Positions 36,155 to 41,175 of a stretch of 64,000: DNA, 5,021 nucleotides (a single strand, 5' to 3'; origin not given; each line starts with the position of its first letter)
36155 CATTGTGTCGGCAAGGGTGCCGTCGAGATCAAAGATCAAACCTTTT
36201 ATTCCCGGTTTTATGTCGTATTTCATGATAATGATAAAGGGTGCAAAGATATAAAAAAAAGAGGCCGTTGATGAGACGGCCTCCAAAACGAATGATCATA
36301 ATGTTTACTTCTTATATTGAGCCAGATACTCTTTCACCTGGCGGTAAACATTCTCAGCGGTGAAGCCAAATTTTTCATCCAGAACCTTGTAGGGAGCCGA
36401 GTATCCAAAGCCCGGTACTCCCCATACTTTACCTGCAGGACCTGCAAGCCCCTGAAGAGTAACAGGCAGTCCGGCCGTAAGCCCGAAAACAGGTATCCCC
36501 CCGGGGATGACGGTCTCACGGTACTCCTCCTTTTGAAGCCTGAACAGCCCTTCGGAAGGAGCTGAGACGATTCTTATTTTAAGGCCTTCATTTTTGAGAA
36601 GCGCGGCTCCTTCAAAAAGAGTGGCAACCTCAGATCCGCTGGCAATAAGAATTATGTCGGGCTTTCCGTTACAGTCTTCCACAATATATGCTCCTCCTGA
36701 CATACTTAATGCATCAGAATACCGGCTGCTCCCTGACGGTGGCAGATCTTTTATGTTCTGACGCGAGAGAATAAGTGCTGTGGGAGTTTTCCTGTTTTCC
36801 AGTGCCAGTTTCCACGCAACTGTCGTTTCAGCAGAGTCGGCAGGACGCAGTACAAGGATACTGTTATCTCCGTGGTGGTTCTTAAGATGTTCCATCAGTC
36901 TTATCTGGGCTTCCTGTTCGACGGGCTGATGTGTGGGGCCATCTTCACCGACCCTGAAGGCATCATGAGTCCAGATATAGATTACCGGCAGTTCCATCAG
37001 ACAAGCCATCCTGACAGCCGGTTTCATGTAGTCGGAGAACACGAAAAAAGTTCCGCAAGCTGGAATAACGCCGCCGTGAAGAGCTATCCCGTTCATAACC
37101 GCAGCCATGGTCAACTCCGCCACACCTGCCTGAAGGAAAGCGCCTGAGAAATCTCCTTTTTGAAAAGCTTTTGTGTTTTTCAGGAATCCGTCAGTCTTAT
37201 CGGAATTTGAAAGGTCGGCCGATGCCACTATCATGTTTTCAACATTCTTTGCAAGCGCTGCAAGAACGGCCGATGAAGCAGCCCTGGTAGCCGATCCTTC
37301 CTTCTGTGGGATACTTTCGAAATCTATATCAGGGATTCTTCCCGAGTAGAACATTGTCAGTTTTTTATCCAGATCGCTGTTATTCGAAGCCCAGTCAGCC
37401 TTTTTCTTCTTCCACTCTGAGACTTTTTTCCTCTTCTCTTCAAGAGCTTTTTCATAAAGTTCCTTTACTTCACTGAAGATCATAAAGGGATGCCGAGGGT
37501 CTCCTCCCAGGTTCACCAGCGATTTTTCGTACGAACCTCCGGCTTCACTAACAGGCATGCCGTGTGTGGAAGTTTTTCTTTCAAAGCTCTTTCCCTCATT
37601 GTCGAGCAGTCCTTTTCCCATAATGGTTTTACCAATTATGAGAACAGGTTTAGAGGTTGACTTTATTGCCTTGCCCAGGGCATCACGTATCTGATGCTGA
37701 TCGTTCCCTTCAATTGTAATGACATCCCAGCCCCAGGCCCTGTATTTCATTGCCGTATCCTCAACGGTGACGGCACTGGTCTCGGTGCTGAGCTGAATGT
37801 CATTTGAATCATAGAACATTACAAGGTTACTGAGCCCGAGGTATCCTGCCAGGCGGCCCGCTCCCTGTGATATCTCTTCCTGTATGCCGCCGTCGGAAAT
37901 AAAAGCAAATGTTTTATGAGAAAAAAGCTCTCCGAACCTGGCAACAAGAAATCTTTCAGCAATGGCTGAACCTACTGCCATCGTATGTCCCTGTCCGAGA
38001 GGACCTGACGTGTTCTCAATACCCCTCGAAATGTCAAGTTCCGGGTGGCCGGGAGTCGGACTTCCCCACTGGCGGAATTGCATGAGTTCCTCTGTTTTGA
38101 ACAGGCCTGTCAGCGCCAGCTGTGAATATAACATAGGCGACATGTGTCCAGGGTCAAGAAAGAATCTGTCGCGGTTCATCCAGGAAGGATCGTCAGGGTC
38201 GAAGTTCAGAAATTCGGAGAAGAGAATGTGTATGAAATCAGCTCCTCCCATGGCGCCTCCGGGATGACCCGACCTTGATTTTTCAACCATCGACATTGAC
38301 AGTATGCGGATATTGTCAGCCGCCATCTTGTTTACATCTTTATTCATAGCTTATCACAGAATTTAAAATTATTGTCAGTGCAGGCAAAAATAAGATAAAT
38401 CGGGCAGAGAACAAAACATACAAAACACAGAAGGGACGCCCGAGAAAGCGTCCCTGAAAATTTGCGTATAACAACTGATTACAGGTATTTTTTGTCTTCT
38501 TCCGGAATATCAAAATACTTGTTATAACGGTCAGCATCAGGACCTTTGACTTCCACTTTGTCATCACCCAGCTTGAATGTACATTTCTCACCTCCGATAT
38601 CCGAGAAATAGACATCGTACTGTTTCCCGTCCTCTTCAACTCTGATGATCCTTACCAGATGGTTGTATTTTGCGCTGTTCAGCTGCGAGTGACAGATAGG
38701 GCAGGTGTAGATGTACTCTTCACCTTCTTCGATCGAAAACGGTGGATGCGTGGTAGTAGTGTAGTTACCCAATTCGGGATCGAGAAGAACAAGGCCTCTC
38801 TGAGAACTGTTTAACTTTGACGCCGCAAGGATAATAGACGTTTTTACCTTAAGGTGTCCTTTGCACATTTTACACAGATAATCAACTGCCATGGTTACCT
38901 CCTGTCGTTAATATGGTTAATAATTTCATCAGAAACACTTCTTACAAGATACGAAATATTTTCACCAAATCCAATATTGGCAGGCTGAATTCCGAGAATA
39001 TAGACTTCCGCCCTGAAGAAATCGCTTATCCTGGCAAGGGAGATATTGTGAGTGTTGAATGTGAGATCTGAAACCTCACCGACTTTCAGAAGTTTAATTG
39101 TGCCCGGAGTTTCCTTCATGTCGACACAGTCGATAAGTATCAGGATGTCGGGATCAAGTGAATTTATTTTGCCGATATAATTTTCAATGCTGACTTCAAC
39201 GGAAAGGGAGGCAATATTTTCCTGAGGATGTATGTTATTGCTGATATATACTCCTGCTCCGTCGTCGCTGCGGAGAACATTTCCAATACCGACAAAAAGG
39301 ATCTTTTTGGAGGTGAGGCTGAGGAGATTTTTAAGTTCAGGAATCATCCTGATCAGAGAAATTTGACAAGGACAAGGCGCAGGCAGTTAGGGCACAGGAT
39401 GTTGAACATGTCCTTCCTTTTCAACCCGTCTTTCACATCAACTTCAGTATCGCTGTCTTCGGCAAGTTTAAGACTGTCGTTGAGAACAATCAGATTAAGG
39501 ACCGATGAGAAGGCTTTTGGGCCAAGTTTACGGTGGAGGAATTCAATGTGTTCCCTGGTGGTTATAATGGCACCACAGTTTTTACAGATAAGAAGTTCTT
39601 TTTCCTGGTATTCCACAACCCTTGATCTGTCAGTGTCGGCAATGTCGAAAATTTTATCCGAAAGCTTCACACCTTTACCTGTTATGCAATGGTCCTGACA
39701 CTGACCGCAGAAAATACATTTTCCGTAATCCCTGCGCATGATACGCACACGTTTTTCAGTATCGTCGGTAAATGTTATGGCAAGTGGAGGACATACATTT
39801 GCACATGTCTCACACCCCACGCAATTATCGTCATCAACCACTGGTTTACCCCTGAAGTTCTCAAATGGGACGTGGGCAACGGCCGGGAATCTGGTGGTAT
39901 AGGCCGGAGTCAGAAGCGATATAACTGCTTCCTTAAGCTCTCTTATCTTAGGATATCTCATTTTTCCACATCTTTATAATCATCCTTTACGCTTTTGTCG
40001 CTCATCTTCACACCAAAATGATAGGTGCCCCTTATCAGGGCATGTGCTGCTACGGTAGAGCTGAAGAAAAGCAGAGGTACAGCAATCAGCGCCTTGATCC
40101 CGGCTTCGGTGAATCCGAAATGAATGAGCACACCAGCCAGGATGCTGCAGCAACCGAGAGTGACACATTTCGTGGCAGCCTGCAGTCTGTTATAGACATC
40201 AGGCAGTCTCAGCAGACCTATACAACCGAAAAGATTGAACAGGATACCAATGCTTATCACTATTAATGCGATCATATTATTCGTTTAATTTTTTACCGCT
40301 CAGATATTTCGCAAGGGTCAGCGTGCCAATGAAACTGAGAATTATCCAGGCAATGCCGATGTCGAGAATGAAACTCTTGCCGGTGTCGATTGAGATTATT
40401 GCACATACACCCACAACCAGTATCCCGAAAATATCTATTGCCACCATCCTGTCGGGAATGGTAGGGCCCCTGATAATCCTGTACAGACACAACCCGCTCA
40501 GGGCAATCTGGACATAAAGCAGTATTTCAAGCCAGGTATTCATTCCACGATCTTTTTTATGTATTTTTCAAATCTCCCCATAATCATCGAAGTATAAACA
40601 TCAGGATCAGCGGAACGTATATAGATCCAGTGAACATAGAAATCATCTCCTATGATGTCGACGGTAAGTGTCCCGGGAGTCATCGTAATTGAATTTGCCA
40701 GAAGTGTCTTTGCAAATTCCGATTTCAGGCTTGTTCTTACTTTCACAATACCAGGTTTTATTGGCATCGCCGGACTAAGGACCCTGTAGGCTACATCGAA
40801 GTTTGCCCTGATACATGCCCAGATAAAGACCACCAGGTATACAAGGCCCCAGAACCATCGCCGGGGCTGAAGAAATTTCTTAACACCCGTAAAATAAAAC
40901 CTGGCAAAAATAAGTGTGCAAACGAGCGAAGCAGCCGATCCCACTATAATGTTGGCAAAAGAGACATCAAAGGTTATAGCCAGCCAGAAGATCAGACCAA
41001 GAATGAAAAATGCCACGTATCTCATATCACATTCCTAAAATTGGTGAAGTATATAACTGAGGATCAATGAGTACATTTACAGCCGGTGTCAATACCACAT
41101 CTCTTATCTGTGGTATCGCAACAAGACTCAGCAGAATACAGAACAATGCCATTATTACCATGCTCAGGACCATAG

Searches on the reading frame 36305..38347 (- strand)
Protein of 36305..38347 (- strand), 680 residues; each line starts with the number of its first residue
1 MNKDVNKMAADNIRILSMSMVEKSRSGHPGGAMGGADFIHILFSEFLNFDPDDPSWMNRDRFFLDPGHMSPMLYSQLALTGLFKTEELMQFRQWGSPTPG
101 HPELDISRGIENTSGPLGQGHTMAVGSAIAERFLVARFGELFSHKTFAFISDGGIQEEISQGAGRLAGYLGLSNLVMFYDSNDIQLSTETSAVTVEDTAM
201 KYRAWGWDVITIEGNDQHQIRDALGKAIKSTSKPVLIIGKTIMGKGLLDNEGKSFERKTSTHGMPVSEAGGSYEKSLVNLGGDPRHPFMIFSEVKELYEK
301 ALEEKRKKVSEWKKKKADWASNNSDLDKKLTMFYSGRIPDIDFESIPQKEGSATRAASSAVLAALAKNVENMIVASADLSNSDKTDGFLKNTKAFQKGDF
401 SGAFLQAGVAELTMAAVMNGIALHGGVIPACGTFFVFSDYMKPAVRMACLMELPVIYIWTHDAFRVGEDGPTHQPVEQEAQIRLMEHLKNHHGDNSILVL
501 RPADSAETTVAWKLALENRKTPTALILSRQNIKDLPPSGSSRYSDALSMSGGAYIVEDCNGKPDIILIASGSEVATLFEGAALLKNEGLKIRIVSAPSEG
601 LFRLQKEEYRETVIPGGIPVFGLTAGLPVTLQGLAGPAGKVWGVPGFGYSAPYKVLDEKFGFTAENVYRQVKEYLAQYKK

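Call 60: search_protein_families(library=pfam, proteins=[window:36305-38347:-], max_evalue=0.00001)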
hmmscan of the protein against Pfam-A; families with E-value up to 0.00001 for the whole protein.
window:36305-38347:- (680 aa): 4 families
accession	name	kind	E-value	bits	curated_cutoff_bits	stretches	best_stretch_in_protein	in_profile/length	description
PF00456.26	Transketolase_N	-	1.8e-88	297.2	22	1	6-339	2-334/334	Transketolase, thiamine diphosphate binding domain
PF02779.29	Transket_pyr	-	3.9e-42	144.3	27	1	353-532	4-172/174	Transketolase, pyrimidine binding domain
PF22613.1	Transketolase_C_1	-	3.2e-30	105.1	27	1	552-663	1-113/113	Transketolase-like TK C-terminal domain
PF02780.25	Transketolase_C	-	1.7e-06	28.4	25.9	1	562-667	9-124/124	Transketolase, C-terminal domain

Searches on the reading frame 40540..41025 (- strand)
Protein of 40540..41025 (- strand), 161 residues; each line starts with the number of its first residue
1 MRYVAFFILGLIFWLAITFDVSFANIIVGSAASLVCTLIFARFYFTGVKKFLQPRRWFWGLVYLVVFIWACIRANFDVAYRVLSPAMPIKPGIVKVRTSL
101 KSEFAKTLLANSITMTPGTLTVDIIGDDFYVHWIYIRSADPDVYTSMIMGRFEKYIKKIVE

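Call 61: search_protein_families(library=pfam, proteins=[window:40540-41025:-], max_evalue=0.00001)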
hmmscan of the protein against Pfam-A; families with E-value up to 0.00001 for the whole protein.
window:40540-41025:- (161 aa): 1 family
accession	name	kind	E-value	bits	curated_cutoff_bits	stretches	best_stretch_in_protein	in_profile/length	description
PF01899.21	MNHE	-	3.3e-41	140.9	27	1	8-159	2-145/145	Na+/H+ ion antiporter subunit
